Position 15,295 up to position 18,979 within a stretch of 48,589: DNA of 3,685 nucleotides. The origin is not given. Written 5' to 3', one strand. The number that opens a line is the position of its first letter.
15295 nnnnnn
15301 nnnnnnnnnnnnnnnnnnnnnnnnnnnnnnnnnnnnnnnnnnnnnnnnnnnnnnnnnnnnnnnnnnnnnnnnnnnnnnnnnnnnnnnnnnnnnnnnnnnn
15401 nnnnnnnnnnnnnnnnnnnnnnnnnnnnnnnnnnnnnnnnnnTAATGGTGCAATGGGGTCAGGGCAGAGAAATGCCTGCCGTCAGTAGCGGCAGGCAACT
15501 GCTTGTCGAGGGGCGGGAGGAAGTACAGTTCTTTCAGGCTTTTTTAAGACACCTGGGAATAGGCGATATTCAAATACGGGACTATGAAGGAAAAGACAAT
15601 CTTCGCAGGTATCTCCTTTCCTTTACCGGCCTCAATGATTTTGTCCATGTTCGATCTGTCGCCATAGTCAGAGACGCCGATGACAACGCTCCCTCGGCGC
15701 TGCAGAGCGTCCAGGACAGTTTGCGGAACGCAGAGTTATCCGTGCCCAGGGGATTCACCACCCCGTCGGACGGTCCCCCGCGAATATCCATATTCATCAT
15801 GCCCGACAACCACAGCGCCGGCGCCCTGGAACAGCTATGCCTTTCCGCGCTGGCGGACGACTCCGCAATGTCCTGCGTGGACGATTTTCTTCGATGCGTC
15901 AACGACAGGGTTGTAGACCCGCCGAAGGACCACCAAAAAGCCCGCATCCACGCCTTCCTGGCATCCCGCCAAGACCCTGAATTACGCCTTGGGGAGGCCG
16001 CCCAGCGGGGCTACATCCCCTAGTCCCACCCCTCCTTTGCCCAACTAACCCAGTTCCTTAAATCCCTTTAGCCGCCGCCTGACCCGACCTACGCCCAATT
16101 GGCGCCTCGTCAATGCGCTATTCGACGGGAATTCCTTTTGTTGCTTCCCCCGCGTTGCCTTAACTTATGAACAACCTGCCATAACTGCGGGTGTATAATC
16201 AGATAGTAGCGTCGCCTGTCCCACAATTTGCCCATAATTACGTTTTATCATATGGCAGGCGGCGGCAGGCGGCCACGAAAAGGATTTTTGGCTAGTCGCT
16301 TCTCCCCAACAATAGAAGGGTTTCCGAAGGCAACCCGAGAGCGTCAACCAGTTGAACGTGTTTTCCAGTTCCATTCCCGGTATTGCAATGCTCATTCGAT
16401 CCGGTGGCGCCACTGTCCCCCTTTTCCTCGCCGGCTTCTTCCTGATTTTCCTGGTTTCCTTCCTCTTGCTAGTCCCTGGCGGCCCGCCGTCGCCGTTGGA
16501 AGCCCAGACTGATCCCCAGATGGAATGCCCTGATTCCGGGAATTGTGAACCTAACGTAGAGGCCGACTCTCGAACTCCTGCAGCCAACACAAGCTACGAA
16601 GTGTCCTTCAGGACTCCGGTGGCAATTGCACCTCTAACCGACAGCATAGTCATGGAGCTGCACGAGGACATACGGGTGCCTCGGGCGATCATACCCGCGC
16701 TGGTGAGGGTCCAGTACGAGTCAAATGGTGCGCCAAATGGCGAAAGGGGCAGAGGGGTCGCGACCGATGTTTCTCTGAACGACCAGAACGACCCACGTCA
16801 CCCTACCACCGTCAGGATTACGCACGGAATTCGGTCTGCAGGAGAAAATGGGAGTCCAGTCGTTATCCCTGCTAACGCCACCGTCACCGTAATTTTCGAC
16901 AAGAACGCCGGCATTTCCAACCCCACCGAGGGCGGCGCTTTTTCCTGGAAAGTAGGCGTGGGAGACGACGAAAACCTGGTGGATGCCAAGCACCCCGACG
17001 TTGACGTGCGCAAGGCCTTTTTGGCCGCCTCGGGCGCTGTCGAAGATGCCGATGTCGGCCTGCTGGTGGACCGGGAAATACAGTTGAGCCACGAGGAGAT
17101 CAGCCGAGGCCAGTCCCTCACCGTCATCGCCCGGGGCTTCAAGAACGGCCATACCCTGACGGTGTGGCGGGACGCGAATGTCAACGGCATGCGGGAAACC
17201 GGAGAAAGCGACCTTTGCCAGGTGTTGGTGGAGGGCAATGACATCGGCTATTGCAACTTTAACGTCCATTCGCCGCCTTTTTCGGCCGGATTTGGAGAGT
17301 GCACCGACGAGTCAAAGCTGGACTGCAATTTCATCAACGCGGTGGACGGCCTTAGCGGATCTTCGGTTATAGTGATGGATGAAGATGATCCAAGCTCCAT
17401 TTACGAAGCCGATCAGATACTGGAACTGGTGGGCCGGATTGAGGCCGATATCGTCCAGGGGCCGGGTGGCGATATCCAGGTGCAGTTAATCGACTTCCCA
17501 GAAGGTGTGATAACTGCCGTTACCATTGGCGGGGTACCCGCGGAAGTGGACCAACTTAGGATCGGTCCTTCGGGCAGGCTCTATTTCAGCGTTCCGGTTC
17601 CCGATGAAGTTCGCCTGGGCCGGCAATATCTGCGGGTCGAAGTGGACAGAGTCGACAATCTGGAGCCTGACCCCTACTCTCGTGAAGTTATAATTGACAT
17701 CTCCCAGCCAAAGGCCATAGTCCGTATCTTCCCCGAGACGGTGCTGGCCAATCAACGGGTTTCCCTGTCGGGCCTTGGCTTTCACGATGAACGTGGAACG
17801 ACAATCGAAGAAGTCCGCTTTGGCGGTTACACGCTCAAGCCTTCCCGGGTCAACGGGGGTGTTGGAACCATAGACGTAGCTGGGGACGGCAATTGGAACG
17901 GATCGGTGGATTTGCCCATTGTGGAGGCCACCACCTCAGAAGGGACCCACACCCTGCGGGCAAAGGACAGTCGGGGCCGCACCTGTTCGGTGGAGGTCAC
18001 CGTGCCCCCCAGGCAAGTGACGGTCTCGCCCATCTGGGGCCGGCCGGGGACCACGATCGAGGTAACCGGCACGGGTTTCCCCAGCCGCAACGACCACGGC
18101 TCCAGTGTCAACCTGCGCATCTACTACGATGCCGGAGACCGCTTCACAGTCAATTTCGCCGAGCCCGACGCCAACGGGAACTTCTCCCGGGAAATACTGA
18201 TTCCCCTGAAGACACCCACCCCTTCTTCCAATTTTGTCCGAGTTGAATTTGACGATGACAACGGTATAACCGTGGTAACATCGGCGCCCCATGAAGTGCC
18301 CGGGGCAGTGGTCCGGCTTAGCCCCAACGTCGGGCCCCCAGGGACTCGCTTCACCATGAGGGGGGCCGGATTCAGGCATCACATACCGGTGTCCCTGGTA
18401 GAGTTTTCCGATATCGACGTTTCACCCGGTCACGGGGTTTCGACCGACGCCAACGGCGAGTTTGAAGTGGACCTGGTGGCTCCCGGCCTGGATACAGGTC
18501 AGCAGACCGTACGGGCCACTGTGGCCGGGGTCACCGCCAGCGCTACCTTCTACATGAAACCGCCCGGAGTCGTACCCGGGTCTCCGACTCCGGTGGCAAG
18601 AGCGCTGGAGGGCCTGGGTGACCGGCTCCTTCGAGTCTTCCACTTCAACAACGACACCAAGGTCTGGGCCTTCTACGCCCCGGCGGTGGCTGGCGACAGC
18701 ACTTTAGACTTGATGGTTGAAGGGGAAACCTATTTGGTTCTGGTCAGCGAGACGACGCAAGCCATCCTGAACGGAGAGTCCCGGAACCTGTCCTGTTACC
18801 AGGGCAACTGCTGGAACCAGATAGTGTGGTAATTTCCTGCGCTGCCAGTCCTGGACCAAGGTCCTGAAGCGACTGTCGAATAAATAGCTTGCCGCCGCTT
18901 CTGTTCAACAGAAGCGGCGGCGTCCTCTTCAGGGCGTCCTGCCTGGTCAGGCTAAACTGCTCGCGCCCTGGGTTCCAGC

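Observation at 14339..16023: Compact ABC-type ATPase plus mini-TOPRIM gene pair: candidate two-gene defence module (PARIS/OLD/AbiL-like architecture)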

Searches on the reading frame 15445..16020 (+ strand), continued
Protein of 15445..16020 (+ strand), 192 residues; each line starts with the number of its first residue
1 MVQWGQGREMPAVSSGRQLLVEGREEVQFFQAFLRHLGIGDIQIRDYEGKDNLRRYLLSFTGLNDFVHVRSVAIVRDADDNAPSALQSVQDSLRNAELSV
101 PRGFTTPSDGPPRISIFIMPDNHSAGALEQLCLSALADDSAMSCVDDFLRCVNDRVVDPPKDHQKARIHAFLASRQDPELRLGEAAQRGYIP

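Call 66: search_protein_families(library=padloc, proteins=[L065:8070-8777:+, L065:8815-9897:+], max_evalue=0.01)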
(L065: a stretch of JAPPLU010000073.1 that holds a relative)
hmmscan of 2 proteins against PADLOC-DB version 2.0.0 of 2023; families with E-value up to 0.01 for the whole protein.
L065:8070-8777:+ (236 aa): 2 families
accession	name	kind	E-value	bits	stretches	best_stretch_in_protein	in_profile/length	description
PDLC04639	PDC-M41B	-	1.1e-100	333.9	1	3-235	3-233/241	-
PDLC04569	PDC-M30B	-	1.9e-96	320.3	1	4-235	3-233/241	-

L065:8815-9897:+ (361 aa): 6 families
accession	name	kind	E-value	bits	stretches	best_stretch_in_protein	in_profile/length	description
PDLC04567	PDC-M30A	-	8.5e-72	240.2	1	7-359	8-380/381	-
PDLC04566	PDC-M30A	-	2.3e-35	120.3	1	11-348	11-347/372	-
PDLC04568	PDC-M30A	-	6.8e-24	82.9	1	13-346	14-348/368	-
PDLC04636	PDC-M41A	-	9.8e-12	43.2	1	13-145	9-142/281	-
PDLC04635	PDC-M41A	-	1.9e-11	42.4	1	13-207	11-224/298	-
PDLC04638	PDC-M41A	-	7.2e-05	20.5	1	14-201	15-200/275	-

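Call 69: find_encoding_contigs(protein=P0001, flank=2000, max_places=4)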
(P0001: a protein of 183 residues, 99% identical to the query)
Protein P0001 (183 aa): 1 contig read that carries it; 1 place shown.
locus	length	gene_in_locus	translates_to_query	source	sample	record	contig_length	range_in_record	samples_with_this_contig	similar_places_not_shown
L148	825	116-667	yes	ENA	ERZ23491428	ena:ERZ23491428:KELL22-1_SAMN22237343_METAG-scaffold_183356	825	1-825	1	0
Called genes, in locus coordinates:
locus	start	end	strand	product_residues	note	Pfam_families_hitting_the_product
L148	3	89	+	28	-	?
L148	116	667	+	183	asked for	PF11536:DUF3226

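Call 82: fold_search(model_id=the predicted structure, library=viral)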
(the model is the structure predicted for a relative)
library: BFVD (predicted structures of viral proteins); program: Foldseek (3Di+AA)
matches with E <= 10: 746; with E <= 0.001: 0
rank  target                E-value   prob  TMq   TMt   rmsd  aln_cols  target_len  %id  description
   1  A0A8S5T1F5            4.1e-03  0.69  0.25  0.26  20.6       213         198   14  Response regulator [Myoviridae sp. ctWb16]
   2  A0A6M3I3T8            3.4e-02  0.84  0.31  0.23  12.6       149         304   17  (no name in the UniProt tables at hand)
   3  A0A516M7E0            4.5e-02  0.57  0.26  0.25  17.1       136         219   12  (no name in the UniProt tables at hand)
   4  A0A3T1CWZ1            5.1e-02  0.35  0.28  0.20  11.4       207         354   15  Uncharacterized protein [Acanthamoeba castellanii medusavirus J1]
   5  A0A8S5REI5            7.4e-02  0.66  0.25  0.13   5.0        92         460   15  Uncharacterized protein [virus sp. ctL1g6]
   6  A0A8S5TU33            8.3e-02  0.20  0.25  0.17  12.6       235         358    9  Deoxyribosyltransferase [Siphoviridae sp. ctYcY12]
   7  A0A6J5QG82            8.8e-02  0.92  0.36  0.24   4.2       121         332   18  Archaeal primase DnaG/twinkle, TOPRIM domain [uncultured Caudovirales phage]
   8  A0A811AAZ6            8.8e-02  0.18  0.24  0.08  14.8       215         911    9  (no name in the UniProt tables at hand)
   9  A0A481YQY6            9.4e-02  0.11  0.19  0.04  19.1       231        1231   12  Helicase C-terminal domain-containing protein [Pithovirus LCDPAC02]
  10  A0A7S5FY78            1.2e-01  0.33  0.33  0.12  19.0       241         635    9  (no name in the UniProt tables at hand)
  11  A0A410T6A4            1.3e-01  0.25  0.34  0.25  12.9       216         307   13  (no name in the UniProt tables at hand)
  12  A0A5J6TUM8            1.3e-01  0.23  0.29  0.27  12.6       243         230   11  Oxidoreductase [Gordonia phage Ranch]
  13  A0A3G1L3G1            1.3e-01  0.09  0.18  0.17  20.9       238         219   12  Nicotinamide/nicotinate mononucleotide adenylyltransferase [Synechococcus phage S-CBWM1]
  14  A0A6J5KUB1            1.3e-01  0.57  0.28  0.21   5.3       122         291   13  Bacterial DnaG primase, TOPRIM domain [uncultured Caudovirales phage]
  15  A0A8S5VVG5            1.5e-01  0.18  0.23  0.09  15.1       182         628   13  (no name in the UniProt tables at hand)
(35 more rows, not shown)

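Call 83: search_protein_representatives(alignment_id=A3)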
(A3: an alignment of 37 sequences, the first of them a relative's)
Query: 37 sequences, 203 profile positions. Proteins with E-value up to 0.001 (for the whole library): 6048; up to 1e-10: 3664; up to 1e-30: 1352. The best 150 are listed.
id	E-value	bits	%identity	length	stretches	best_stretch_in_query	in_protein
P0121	2.7e-86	304.4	-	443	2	6-202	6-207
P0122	4.3e-80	284.1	-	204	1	1-203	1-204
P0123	2.1e-76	272.0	-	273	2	24-203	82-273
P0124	6.6e-74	263.9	-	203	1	1-203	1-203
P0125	1.0e-73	263.3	-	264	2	24-203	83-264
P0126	1.6e-73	262.7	-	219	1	5-203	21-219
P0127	1.1e-72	260.0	-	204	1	5-203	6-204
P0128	3.5e-71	255.0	-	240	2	4-190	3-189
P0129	4.2e-71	254.8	-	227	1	5-203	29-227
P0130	1.9e-70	252.6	-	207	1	4-202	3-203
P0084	5.7e-70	251.1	-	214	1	5-201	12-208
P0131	6.5e-70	250.9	-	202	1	6-203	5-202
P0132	1.5e-69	249.7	-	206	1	1-203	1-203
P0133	1.7e-69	249.5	-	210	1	5-203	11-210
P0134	4.7e-69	248.1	-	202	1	2-203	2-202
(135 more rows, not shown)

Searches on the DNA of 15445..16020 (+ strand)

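Call 57: search_dna_similar(query=L146:535-2289:+, collection=ecoli_genomes, mode=near, max_rows=15, rows=spread)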
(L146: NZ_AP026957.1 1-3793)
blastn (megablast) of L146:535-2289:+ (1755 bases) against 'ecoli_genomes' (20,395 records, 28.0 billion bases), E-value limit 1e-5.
Records with a match: 1; places in all: 2; records where one place covers at least 80% of the query: 1.
Genomes with a match: 1 of 5426; with a place that covers at least 80% of the query: 1. Places per genome that has any: lowest 2, median 2, highest 2. On chromosomes: 0 places; on plasmids: 2.
Best place of each record, by identity: >=99% 1.
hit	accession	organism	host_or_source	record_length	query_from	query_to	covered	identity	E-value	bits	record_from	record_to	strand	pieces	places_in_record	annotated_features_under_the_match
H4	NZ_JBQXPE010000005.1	Escherichia coli strain G5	seawater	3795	1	1406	80%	99.6%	0e+0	2571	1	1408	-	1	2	AAA family ATPase (x2) | hypothetical protein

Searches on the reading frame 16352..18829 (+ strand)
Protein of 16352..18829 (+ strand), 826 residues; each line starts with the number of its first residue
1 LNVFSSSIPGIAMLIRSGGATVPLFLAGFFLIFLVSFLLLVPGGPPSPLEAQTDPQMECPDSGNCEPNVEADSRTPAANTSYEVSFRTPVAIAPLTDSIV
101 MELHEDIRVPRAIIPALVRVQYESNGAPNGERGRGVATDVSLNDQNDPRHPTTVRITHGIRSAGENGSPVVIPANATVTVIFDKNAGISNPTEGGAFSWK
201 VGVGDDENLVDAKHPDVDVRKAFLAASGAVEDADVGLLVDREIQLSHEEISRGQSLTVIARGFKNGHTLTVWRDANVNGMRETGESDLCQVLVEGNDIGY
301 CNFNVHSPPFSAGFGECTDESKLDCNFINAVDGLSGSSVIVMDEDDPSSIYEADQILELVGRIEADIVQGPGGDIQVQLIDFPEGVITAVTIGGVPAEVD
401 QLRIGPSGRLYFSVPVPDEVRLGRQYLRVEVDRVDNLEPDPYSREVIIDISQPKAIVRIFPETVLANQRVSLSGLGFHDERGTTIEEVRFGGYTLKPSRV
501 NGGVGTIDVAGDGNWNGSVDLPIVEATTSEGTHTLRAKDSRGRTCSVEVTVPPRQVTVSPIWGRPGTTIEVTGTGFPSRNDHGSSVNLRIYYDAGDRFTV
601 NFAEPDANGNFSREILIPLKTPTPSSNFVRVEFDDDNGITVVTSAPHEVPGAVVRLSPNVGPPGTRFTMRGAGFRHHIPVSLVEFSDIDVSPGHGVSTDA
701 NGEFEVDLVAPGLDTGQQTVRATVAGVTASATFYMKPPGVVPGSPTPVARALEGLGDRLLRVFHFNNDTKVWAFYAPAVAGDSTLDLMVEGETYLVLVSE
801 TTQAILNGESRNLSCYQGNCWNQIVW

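Call 65: search_protein_families(library=pfam, proteins=[window:16352-18829:+], max_evalue=0.01)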
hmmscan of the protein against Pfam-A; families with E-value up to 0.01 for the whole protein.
window:16352-18829:+ (826 aa): 1 family
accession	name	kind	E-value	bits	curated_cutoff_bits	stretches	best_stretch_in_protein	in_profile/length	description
PF01833.30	TIG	-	8.9e-06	26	20.9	0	557-586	5-35/84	IPT/TIG domain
